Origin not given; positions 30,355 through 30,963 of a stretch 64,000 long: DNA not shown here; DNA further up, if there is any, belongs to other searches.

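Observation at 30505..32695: Two repeated units of enzyme + conserved box + Nif11-leader/zinc-ribbon small protein: HEPN-CBS and AbiEii-like NTase module of unknown function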

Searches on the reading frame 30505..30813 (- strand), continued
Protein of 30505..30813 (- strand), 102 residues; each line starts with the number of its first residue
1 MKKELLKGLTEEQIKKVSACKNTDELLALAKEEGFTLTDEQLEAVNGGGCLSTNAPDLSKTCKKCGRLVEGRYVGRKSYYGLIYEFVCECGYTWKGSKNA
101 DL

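Call 68: list_cluster_members(proteins=[P0003, P0116, P0087, P0090, P0040, P0032, P0107, P0126, P0128, P0039])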
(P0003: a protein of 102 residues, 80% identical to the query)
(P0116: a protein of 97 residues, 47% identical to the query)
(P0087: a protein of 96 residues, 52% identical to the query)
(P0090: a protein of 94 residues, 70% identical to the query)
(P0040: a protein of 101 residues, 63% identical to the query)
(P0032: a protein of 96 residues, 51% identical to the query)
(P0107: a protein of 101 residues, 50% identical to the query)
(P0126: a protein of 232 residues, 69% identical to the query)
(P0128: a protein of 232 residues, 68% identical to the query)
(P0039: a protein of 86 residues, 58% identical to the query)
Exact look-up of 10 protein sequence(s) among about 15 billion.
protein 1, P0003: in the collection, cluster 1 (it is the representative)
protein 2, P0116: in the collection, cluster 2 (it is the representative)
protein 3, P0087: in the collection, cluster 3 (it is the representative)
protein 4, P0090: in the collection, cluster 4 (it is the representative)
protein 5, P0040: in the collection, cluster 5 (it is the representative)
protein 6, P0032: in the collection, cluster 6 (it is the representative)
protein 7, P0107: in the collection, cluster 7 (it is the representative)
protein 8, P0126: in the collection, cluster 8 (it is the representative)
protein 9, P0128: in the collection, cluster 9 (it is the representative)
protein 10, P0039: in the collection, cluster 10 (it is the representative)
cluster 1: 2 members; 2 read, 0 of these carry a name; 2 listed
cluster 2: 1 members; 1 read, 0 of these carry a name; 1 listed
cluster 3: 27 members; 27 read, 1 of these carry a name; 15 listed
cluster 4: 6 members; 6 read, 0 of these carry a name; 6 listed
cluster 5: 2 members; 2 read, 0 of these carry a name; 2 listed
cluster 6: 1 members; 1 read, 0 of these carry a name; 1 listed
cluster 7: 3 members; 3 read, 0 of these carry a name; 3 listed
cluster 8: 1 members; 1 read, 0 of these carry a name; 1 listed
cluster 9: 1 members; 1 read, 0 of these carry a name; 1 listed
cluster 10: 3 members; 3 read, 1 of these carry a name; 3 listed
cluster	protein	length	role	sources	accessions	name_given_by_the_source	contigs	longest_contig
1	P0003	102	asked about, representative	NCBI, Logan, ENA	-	-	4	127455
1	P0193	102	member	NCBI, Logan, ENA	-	-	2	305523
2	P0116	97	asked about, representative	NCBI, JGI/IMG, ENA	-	-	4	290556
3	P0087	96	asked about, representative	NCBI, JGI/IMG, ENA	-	-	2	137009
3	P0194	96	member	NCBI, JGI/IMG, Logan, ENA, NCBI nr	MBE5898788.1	MAG: hypothetical protein E7279_04225 [Lachnospiraceae bacterium] | hypothetical protein [Lachnospiraceae bacterium]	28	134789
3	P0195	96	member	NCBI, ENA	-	-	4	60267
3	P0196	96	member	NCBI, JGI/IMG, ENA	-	-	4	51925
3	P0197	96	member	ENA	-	-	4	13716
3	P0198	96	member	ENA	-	-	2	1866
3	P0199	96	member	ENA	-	-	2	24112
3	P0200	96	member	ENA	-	-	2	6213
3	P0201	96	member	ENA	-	-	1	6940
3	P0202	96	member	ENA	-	-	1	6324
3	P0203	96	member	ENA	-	-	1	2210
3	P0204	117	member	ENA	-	-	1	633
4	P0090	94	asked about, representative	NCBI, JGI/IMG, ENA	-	-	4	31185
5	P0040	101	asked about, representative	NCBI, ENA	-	-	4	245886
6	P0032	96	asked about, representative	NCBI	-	-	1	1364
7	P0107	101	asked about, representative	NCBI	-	-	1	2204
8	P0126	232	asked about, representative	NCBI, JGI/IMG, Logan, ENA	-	-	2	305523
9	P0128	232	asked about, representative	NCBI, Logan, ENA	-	-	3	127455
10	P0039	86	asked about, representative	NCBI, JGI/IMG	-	transposase-like protein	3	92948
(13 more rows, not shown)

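Call 75: search_protein_families(library=ncbifam, proteins=[L033:10048-11442:+, L033:11412-11825:+, L033:11827-13995:+, L033:14009-16192:+, L033:9709-9900:+, L033:8440-9639:+], max_evalue=0.001)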
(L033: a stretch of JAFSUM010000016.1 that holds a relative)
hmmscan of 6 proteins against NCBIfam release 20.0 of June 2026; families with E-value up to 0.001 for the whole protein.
L033:10048-11442:+ (464 aa): 79 families (the best 25 are shown)
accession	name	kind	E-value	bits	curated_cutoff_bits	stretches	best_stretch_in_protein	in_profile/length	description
TIGR04545.1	rSAM_ahbD_hemeb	equivalog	4.4e-28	98.7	500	1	94-433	6-331/339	heme b synthase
TIGR04250.1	SCM_rSAM_ScmE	equivalog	4.8e-27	94.8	400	1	90-438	5-346/358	SynChlorMet cassette radical SAM/SPASM protein ScmE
TIGR04051.1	rSAM_NirJ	equivalog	8.1e-26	90.8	515.45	1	95-273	9-186/354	heme d1 biosynthesis radical SAM protein NirJ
NF041298.1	rSAM_mat_DynA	equivalog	1.9e-24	86.3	450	1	95-425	8-329/356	dynobactin maturation radical SAM/SPASM protein DynA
NF050035.1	rSAM_WgK_link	exception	6.9e-24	84.5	650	1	90-442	11-365/367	radical SAM/SPASM peptide maturase WgkB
TIGR04054.1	rSAM_NirJ1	equivalog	1.1e-23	83.6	650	1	92-434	40-377/387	putative heme d1 biosynthesis radical SAM protein NirJ1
TIGR04053.2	TIGR04053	equivalog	5.5e-23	81.8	395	1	95-434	15-359/366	TIGR04053 family radical SAM/SPASM domain-containing protein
TIGR04546.1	rSAM_ahbC_deAc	equivalog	8e-23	80.9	650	1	91-253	42-203/390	12,18-didecarboxysiroheme deacetylase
TIGR02668.1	moaA_archaeal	equivalog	1.2e-22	80.3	325.25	1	90-300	12-223/303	GTP 3',8-cyclase MoaA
NF045574.1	sacti_mat_StsB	exception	1.4e-22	80.2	625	1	92-268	100-274/466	StsB family radical SAM/SPASM domain sactipeptide maturase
TIGR04133.1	rSAM_w_lipo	hypoth_equivalog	7.2e-22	77.8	425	1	94-293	30-230/350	TIGR04133 family radical SAM/SPASM protein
TIGR03942.1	sulfatase_rSAM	equivalog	1.7e-21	76.7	349.45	1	96-439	9-346/363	anaerobic sulfatase maturase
TIGR04251.1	SCM_rSAM_ScmF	equivalog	1.8e-21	76.9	400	1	91-419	7-323/353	SynChlorMet cassette radical SAM/SPASM protein ScmF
TIGR04317.1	W_rSAM_matur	equivalog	2.2e-21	76.4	380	1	92-261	8-182/349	tungsten cofactor oxidoreductase radical SAM maturase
TIGR04340.1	rSAM_ACGX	hypoth_equivalog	9.5e-21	74.4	400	1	91-435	6-335/341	radical SAM/SPASM domain protein, ACGX system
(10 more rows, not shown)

L033:11412-11825:+ (137 aa): 1 family
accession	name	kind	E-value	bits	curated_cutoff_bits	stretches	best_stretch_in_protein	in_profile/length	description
TIGR03794.1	NHLM_micro_HlyD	equivalog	8.1e-05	21.7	156.2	1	18-68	3-53/421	NHLP bacteriocin system secretion protein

L033:11827-13995:+ (722 aa): 189 families (the best 25 are shown)
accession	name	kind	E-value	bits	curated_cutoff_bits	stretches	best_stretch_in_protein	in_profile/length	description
TIGR03796.1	NHLM_micro_ABC1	equivalog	2.1e-251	836.1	853.3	1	15-719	2-709/710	NHLP family bacteriocin export ABC transporter peptidase/permease/ATPase subunit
TIGR01846.1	type_I_sec_HlyB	subfamily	2.4e-105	353.4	725.55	1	30-719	4-689/694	type I secretion system permease/ATPase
TIGR01193.1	bacteriocin_ABC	subfamily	3.1e-102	343.3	523.85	1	21-720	2-707/708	peptide cleavage/export ABC transporter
TIGR03797.1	NHLM_micro_ABC2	equivalog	1.3e-99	334.6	709.4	1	152-720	120-683/686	NHLP bacteriocin export ABC transporter permease/ATPase subunit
TIGR02203.1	MsbA_lipidA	equivalog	1.5e-92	310.9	602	1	170-718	21-565/572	lipid A export permease/ATP-binding protein MsbA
TIGR03375.1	type_I_sec_LssB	subfamily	4.4e-90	302.9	693.1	1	29-709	5-689/696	type I secretion system permease/ATPase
TIGR00958.1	3a01208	subfamily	1.4e-84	284.7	874.6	1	248-719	241-711/711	antigen peptide transporter 2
NF010178.0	PRK13657.1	equivalog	3.5e-82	276.7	733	1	161-720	12-568/588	glucan ABC transporter ATP-binding protein/ permease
NF045513.1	HepA_fam_ABC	equivalog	4e-80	270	725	1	250-717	137-604/610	heterocyst formation ABC transporter subunit HepA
TIGR02204.1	MsbA_rel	hypoth_equivalog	2.3e-78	264.3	780.4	1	250-719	100-572/576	ABC transporter, permease/ATP-binding protein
NF045998.1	cleave_ABC_plasm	equivalog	8.2e-77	259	500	1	24-671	6-648/673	Mbov_0121 family peptidase domain-containing ABC transporter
NF052233.1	CphA_assoc_ABC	equivalog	2.7e-75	254.2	880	1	244-719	267-740/766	cyanophycin metabolism-associated ABC transporter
NF008381.0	PRK11176.1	equivalog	4.9e-73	246.4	867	1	246-718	103-575/582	lipid A ABC transporter ATP-binding protein/permease MsbA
NF008056.1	PRK10790.1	equivalog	4e-69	233.7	746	1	186-718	41-571/584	SmdB family multidrug efflux ABC transporter permease/ATP-binding protein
TIGR01842.1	type_I_sec_PrtD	subfamily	8.2e-67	226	510.15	1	175-709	13-541/544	type I secretion system permease/ATPase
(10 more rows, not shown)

L033:14009-16192:+ (727 aa): 187 families (the best 25 are shown)
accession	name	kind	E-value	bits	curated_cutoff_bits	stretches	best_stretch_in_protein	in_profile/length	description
TIGR03797.1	NHLM_micro_ABC2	equivalog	3e-198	660.6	709.4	1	67-721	29-685/686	NHLP bacteriocin export ABC transporter permease/ATPase subunit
TIGR03796.1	NHLM_micro_ABC1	equivalog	5.1e-98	329.1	853.3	1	177-718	156-709/710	NHLP family bacteriocin export ABC transporter peptidase/permease/ATPase subunit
TIGR01846.1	type_I_sec_HlyB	subfamily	9.3e-95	318.4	725.55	1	158-721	124-692/694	type I secretion system permease/ATPase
TIGR02203.1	MsbA_lipidA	equivalog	8.9e-87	291.9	602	1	175-719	16-567/572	lipid A export permease/ATP-binding protein MsbA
NF010178.0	PRK13657.1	equivalog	1.1e-80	271.8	733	1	180-724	24-573/588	glucan ABC transporter ATP-binding protein/ permease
NF045513.1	HepA_fam_ABC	equivalog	2.2e-79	267.5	725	1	211-716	97-604/610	heterocyst formation ABC transporter subunit HepA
TIGR02204.1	MsbA_rel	hypoth_equivalog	2.1e-77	261.1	780.4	1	177-721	20-575/576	ABC transporter, permease/ATP-binding protein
TIGR00958.1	3a01208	subfamily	5.8e-77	259.5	874.6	1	167-718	155-711/711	antigen peptide transporter 2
TIGR01193.1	bacteriocin_ABC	subfamily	1.6e-75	255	523.85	1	151-719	134-707/708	peptide cleavage/export ABC transporter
TIGR03375.1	type_I_sec_LssB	subfamily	4.2e-75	253.4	693.1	1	182-710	156-691/696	type I secretion system permease/ATPase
NF008381.0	PRK11176.1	equivalog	5.1e-71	239.8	867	1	213-720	68-578/582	lipid A ABC transporter ATP-binding protein/permease MsbA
NF052233.1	CphA_assoc_ABC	equivalog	3.3e-69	234.1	880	1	172-722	179-744/766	cyanophycin metabolism-associated ABC transporter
NF008056.1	PRK10790.1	equivalog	4.5e-60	203.8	746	1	162-722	12-576/584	SmdB family multidrug efflux ABC transporter permease/ATP-binding protein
NF008364.0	PRK11160.1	equivalog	1e-59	202.7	630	1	234-720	79-574/575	heme ABC transporter ATP-binding protein/permease CydC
TIGR01192.1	chvA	subfamily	8.6e-59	199.6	585.4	1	172-723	16-572/585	glucan export ABC transporter ATP-binding protein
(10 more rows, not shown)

L033:9709-9900:+ (63 aa): 0 families

L033:8440-9639:+ (399 aa): 0 families

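Call 77: search_protein_families(library=ncbifam, alignment_id=A2, max_evalue=0.01)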
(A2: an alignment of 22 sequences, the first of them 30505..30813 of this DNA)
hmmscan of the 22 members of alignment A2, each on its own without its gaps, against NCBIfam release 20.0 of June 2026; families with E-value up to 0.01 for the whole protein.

A. member 1, window:30505-30813:- (102 aa): 1 family
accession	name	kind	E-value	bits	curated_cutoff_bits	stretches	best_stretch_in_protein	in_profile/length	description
TIGR03798.1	leader_Nif11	subfamily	2.1e-05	24.7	32.3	1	15-44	21-50/68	Nif11-like leader peptide family RiPP precursor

B. families by the number of members that match (of 22 scanned): 31 families (the first 25 are shown)
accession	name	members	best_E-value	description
TIGR03798.1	leader_Nif11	16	2.1e-05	Nif11-like leader peptide family RiPP precursor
NF038167.1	cyan_ocin_like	9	0.0003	CTB family bacteriocin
NF047912.1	ECs_2282_CxxC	7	3.8e-05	ECs_2282 family putative zinc-binding protein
TIGR02605.1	CxxC_CxxC_SSSS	7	0.00013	FmdB family zinc ribbon protein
TIGR04165.1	methano_modCys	4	2.7e-07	TIGR04165 family Cys-rich peptide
NF011481.0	PRK14890.1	4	1.2e-05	putative Zn-ribbon RNA-binding protein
TIGR01384.1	TFS_arch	4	3.3e-05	transcription factor S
NF033772.1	pheromone_VP1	4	3.9e-05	peptide pheromone VP1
NF041909.1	HVO_2753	4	8.7e-05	HVO_2753 family zinc finger protein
TIGR03655.1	anti_R_Lar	4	0.0004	Lar family restriction alleviation protein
NF041911.1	HVO_0649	3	0.00076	HVO_0649 family zinc finger protein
NF050000.1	IS1_IS1595_Zn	3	0.0012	IS1/IS1595 family N-terminal zinc-binding domain-containing protein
NF001605.0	PRK00398.1-2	2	0.00021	DNA-directed RNA polymerase subunit P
NF041205.1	VdcD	2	0.00022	non-oxidative hydroxyarylic acid decarboxylases subunit D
NF038384.1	zinc_YnfU_fam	2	0.00071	YnfU family zinc-binding protein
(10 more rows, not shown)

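Call 78: search_protein_families(library=pfam, alignment_id=A2, max_evalue=0.01)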
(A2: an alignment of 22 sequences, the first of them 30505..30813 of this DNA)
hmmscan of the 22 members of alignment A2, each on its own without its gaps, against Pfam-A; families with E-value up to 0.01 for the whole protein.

A. member 1, window:30505-30813:- (102 aa): 2 families
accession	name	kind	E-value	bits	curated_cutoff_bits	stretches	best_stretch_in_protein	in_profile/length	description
PF07862.16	Nif11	-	8.6e-05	23.2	23.8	1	15-40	21-46/48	Nif11 domain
PF07282.18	Cas12f1-like_TNB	-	0.0057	17.2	26.3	0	59-95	28-51/60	Cas12f1-like, TNB domain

B. families by the number of members that match (of 22 scanned): 47 families (the first 25 are shown)
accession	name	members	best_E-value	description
PF07862.16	Nif11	13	7.7e-05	Nif11 domain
PF08271.17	Zn_Ribbon_TF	10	1e-05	TFIIB zinc-binding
PF23451.1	Zn_ribbon_PaaD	7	0.00011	PaaD zinc beta ribbon domain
PF07282.18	Cas12f1-like_TNB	7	0.00012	Cas12f1-like, TNB domain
PF09723.15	Zn_ribbon_8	6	0.00048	Zinc ribbon domain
PF01096.23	Zn_ribbon_TFIIS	4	9.5e-07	Transcription factor S-II (TFIIS)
PF12760.12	Zn_ribbon_IS1595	4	0.0004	Transposase zinc-ribbon domain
PF08274.17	Zn_Ribbon_YjdM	3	7.7e-06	PhnA Zinc-Ribbon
PF13248.11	Zn_ribbon_3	3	2.5e-05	zinc-ribbon domain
PF07754.17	HVO_2753_ZBP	3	5e-05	Small zinc finger protein HVO_2753-like, Zn-binding pocket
PF02701.20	Zn_ribbon_Dof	3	5.8e-05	Dof domain, zinc finger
PF13717.11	Zn_ribbon_4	3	0.0002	zinc-ribbon domain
PF24273.1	TRASH_HVO_1752_C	3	0.00035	HVO_1752, C-terminal TRASH domain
PF24460.1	DUF7575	3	0.00036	Domain of unknown function (DUF7575)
PF25206.1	DUF7836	3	0.00065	Domain of unknown function (DUF7836)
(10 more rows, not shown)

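Call 83: search_protein_families(library=pfam, proteins=[L033:8440-9639:+, L057:16637-17809:+, L085:4016-5215:+], max_evalue=5)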
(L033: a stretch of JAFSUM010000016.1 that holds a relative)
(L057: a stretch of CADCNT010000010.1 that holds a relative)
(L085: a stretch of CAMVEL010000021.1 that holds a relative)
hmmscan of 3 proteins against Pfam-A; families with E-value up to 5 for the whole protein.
L033:8440-9639:+ (399 aa): 1 family
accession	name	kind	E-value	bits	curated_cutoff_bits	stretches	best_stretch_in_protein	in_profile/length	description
PF07804.18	HipA_C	-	0.002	18.2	30.5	1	241-308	97-160/213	HipA-like C-terminal domain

L057:16637-17809:+ (390 aa): 1 family
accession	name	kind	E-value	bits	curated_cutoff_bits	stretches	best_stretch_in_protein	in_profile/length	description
PF07804.18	HipA_C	-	0.0073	16.4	30.5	1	256-304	116-162/213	HipA-like C-terminal domain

L085:4016-5215:+ (399 aa): 1 family
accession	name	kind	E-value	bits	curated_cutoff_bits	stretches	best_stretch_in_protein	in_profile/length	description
PF21827.1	New_glue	-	0.0054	16.9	31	1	11-56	5-50/94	New glue protein family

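Call 87: search_dna_similar(query=window:30505-30813:-, collection=plasmids, mode=protein, max_evalue=0.001, max_rows=15)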
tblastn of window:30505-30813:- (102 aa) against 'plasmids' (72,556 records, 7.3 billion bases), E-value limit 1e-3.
No match.

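Call 92: search_protein_families(library=pfam, proteins=[L028:13749-16280:+, L028:16277-17551:+, L053:5794-7077:+, L069:4854-8198:+, L074:224-751:+, L075:13617-14570:+, L075:12849-13556:+], max_evalue=0.0001)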
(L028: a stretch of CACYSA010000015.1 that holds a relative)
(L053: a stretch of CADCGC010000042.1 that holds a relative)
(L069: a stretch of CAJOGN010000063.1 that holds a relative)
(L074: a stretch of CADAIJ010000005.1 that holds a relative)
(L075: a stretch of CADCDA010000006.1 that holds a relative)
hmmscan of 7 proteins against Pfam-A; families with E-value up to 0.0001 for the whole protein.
L028:13749-16280:+ (843 aa): 3 families
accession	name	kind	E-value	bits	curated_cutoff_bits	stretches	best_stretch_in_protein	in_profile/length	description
PF00072.30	Response_reg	-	1.8e-46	157.3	30.2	2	578-693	1-110/111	Response regulator receiver domain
PF02518.31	HATPase_c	-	5.8e-27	94.8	26.4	1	446-561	2-109/111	Histidine kinase-, DNA gyrase B-, and HSP90-like ATPase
PF00512.31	HisKA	-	2.4e-15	56.8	26.9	1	332-398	1-66/66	His Kinase A (phospho-acceptor) domain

L028:16277-17551:+ (424 aa): 2 families
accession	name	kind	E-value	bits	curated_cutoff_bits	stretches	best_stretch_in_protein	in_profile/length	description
PF13416.11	SBP_bac_8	-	6.8e-16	59.3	27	1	56-368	4-267/279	Bacterial extracellular solute-binding protein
PF01547.30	SBP_bac_1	-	6.5e-15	56.4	26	1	49-347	8-303/307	Bacterial extracellular solute-binding protein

L053:5794-7077:+ (427 aa): 3 families
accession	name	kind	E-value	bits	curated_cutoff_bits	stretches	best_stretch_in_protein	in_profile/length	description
PF13416.11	SBP_bac_8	-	3.2e-16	60.4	27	1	66-369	11-265/279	Bacterial extracellular solute-binding protein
PF01547.30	SBP_bac_1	-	3.3e-15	57.3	26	1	50-351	7-304/307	Bacterial extracellular solute-binding protein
PF13343.11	SBP_bac_6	-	2.5e-05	24.3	24.6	0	88-176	1-88/245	Bacterial extracellular solute-binding protein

L069:4854-8198:+ (1114 aa): 4 families
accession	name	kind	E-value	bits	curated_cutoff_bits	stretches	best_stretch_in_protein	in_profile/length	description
PF02645.21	DegV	-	5.4e-41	141.2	27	1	617-892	2-278/280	Uncharacterised protein, DegV family COG1307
PF02518.31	HATPase_c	-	7.9e-28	97.6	26.4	1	320-434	1-109/111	Histidine kinase-, DNA gyrase B-, and HSP90-like ATPase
PF00072.30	Response_reg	-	8e-23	81.2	30.2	1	470-583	1-110/111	Response regulator receiver domain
PF00512.31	HisKA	-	4.8e-17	62.2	26.9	1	208-273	2-66/66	His Kinase A (phospho-acceptor) domain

L074:224-751:+ (175 aa): 1 family
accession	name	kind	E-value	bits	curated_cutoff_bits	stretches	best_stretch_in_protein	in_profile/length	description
PF14066.11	DUF4256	-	8.2e-65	218.1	27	1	5-172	2-171/173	Protein of unknown function (DUF4256)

L075:13617-14570:+ (317 aa): 2 families
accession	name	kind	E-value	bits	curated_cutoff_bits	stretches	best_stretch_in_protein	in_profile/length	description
PF07722.19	Peptidase_C26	-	2.3e-33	116.3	20.5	1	102-285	49-219/219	Peptidase C26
PF00117.34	GATase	-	1.5e-13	51.2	22.8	1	154-288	64-175/190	Glutamine amidotransferase class-I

L075:12849-13556:+ (235 aa): 0 families
